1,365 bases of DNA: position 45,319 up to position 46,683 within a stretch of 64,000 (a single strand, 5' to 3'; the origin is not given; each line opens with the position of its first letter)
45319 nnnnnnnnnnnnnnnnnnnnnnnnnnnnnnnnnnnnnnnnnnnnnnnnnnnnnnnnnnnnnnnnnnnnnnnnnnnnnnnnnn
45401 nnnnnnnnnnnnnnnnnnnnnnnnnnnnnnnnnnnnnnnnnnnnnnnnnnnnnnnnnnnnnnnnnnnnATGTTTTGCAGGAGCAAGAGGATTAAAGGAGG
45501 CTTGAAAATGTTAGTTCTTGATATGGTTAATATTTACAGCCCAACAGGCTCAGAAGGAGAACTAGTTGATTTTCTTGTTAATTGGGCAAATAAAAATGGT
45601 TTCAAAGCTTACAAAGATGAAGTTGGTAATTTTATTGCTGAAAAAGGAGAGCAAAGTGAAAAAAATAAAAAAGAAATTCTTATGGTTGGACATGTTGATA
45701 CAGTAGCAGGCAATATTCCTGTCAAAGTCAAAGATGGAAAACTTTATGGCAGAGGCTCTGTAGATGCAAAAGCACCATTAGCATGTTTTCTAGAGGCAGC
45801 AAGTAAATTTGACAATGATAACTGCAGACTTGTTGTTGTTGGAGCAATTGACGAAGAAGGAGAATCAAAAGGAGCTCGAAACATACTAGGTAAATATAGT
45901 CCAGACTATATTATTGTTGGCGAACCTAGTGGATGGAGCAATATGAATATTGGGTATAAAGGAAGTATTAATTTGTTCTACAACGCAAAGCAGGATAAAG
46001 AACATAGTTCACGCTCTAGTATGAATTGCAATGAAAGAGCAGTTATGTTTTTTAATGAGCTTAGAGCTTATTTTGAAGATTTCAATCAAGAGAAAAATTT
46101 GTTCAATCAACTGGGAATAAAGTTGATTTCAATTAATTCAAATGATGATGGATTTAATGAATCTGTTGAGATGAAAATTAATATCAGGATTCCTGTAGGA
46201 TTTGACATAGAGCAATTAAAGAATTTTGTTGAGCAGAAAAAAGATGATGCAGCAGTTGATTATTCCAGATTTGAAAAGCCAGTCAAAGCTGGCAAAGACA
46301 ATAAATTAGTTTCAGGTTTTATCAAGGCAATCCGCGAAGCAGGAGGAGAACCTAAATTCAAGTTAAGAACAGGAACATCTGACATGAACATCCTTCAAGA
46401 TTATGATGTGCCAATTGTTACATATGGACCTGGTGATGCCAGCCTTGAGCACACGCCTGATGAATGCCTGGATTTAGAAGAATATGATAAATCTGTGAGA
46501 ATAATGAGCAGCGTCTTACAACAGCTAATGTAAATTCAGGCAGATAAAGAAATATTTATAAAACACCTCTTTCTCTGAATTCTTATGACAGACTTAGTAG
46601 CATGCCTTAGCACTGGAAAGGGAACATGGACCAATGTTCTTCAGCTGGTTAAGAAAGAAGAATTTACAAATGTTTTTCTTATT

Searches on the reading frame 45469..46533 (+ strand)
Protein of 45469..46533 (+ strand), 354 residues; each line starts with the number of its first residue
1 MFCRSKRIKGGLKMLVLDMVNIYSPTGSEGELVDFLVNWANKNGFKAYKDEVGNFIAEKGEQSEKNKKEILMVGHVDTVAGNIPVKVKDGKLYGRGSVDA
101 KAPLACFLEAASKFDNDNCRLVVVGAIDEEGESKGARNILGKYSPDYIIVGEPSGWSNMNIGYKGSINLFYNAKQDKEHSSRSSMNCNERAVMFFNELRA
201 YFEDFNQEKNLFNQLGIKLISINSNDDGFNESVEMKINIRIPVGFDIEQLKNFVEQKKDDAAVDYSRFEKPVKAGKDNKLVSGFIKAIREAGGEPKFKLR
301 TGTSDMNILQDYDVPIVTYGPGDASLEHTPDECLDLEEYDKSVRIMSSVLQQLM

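Call 75: search_protein_families(library=pfam, proteins=[window:45469-46533:+], max_evalue=0.0001)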
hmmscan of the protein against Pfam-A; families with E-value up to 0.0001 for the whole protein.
window:45469-46533:+ (354 aa): 1 family
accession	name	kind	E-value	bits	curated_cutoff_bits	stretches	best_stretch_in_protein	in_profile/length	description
PF01546.33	Peptidase_M20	-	1.4e-29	104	24.6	1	73-351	3-205/206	Peptidase family M20/M25/M40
